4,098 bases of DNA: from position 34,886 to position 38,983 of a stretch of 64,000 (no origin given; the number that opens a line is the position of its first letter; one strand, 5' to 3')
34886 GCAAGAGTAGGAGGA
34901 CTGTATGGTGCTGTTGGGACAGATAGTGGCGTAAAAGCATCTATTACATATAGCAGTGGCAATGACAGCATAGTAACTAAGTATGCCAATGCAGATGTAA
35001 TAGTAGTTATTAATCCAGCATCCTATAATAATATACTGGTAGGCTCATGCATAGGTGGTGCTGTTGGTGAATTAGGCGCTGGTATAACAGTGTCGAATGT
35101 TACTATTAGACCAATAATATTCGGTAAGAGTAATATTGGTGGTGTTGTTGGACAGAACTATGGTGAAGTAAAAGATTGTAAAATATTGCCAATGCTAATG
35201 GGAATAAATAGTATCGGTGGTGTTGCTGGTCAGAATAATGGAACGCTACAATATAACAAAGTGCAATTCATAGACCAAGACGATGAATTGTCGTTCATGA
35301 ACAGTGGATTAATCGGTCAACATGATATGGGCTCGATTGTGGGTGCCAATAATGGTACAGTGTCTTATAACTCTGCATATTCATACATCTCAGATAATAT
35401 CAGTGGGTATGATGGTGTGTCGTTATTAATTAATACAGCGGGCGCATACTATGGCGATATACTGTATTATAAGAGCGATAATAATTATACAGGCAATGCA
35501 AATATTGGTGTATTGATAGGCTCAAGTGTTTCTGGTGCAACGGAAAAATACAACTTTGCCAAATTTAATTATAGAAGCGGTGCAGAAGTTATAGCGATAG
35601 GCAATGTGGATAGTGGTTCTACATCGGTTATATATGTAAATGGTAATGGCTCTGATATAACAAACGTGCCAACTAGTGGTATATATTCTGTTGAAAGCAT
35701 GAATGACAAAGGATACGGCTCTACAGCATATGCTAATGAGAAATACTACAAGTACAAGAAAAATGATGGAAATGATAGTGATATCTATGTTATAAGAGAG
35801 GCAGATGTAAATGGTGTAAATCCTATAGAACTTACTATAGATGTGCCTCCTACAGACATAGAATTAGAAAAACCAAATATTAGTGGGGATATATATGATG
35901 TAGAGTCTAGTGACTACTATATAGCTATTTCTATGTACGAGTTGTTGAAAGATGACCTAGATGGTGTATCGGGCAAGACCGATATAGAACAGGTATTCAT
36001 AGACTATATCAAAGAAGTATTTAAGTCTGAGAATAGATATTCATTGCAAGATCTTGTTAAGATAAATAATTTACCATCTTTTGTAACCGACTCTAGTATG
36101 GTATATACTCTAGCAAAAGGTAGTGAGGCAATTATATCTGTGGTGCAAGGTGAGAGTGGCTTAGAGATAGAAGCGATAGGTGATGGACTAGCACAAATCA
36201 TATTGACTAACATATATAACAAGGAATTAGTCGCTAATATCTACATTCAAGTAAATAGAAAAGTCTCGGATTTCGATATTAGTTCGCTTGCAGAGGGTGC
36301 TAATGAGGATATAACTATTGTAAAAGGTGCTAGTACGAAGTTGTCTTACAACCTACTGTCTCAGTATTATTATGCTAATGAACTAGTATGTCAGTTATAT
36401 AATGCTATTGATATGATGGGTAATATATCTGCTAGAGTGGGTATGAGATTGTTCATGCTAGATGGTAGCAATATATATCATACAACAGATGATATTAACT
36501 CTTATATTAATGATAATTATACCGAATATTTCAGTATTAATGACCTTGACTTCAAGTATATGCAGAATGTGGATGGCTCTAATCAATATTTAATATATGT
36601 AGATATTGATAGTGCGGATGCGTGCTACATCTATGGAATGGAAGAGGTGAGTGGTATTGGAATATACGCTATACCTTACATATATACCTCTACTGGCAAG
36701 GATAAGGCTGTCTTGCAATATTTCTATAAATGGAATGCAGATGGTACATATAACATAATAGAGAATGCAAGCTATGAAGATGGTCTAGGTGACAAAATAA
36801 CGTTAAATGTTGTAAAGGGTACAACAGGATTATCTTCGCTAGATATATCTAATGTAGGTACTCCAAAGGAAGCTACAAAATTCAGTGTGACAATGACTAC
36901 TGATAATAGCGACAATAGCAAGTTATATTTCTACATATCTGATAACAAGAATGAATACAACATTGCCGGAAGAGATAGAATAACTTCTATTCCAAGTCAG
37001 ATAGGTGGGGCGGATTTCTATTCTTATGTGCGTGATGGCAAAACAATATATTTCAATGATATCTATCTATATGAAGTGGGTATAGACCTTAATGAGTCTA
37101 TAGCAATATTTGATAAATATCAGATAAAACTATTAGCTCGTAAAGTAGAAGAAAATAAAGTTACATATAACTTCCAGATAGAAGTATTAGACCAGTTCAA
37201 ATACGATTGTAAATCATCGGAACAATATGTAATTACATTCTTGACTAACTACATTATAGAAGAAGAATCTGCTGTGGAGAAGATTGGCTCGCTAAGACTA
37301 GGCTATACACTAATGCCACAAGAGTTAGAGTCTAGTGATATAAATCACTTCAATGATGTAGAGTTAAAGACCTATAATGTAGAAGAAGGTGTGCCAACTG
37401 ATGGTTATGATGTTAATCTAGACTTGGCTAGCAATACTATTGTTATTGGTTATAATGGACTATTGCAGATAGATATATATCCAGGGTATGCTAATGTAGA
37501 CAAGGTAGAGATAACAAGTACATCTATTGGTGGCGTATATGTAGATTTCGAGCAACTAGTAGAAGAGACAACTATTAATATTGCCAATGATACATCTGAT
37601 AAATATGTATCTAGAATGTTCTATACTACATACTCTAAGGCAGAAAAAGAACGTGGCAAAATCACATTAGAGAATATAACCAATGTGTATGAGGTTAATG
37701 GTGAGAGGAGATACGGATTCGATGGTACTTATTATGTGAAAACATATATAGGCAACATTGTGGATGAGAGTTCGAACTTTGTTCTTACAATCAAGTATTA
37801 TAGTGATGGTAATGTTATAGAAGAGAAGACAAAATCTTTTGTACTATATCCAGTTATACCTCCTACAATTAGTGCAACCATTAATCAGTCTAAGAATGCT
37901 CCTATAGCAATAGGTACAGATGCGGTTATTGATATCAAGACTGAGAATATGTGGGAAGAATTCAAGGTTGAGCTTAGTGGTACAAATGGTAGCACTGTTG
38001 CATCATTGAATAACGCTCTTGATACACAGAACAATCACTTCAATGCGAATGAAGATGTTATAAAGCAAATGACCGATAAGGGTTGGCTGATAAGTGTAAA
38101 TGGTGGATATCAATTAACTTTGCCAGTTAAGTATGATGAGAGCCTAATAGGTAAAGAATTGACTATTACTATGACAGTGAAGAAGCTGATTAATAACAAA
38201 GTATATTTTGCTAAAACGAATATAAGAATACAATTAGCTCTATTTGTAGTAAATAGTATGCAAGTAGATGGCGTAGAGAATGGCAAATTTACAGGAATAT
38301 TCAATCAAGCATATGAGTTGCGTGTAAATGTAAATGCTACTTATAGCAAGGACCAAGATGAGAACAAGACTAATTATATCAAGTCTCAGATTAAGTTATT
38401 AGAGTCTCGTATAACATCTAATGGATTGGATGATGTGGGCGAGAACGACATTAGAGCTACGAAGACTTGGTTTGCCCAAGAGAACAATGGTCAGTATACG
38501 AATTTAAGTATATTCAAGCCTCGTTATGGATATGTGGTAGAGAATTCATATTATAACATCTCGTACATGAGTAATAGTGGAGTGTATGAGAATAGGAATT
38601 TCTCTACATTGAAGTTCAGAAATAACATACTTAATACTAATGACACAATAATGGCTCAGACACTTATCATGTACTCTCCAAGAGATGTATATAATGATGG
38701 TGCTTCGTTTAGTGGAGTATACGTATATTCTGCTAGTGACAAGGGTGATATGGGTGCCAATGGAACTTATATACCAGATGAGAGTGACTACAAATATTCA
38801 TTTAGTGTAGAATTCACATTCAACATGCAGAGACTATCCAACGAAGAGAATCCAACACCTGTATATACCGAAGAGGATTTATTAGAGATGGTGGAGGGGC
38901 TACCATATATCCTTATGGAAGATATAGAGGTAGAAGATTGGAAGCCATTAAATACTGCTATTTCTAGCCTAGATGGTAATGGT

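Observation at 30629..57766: Single 27.1-kb gene encoding a 9,045-aa GLUG-repeat lipoprotein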

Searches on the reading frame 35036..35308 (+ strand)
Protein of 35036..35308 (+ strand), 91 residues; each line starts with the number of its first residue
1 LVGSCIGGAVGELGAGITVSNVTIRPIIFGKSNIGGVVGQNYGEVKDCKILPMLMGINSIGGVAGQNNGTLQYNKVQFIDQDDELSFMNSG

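Call 79: search_protein_families(library=pfam, proteins=[window:35036-35308:+], max_evalue=10)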
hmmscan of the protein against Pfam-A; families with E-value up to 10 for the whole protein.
window:35036-35308:+ (91 aa): 2 families
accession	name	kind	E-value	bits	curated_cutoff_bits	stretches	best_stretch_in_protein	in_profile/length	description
PF07581.17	Glug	-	5e-05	23.9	20.5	2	32-49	3-22/28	The GLUG motif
PF20310.4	HTH_Tnp_2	-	0.11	12.8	23.8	1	19-88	52-121/131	Transposon related HTH domain protein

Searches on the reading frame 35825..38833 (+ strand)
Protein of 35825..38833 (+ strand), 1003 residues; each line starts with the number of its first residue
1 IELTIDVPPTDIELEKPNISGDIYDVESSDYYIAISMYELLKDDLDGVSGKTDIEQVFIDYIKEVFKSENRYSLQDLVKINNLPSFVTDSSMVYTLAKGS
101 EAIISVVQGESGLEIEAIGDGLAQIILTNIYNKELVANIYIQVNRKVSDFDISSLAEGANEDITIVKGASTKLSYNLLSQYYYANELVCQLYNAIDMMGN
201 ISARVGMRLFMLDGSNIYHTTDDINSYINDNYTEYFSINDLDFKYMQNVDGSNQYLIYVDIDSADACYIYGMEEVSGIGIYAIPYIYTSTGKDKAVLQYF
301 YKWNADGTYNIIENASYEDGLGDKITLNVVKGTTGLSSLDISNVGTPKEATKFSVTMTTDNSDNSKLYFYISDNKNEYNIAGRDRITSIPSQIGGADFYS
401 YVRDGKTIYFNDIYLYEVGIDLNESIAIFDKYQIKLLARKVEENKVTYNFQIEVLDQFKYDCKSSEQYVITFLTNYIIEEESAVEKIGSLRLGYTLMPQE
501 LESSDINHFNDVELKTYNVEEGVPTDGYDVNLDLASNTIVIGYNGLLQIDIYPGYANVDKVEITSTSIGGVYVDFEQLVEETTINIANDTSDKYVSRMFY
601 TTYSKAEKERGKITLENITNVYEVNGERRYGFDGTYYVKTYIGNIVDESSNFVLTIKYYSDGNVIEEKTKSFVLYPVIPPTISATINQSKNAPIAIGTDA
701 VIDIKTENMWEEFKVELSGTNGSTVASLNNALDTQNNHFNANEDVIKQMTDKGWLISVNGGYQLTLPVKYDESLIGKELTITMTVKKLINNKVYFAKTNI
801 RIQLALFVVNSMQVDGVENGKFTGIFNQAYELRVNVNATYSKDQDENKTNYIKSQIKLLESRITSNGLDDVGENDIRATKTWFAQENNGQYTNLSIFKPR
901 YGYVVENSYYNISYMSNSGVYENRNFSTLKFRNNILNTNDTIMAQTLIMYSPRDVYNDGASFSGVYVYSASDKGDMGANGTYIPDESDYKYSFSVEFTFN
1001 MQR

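Call 88: search_solved_structures(query=A5, max_evalue=1)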
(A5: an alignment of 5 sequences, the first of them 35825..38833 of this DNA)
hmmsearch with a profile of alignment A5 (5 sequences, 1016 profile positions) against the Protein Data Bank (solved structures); distinct sequences matched with E-value up to 1: 1.
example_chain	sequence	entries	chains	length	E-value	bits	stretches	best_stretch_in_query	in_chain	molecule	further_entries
7tz5_H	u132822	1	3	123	0.48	11.5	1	351-381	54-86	TJ5-5 heavy chain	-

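Call 89: search_protein_families(library=pfam, alignment_id=A5, max_evalue=0.1)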
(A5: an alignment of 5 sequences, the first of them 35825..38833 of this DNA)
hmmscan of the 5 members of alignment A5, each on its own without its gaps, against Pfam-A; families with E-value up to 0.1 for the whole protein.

A. member 1, window:35825-38833:+ (1003 aa): 0 families

B. families by the number of members that match (of 5 scanned): 2 families
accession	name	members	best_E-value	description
PF18678.6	AOC_like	1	0.00078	Allene oxide cyclase barrel like domain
PF13031.12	DUF3892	1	0.033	Protein of unknown function (DUF3892)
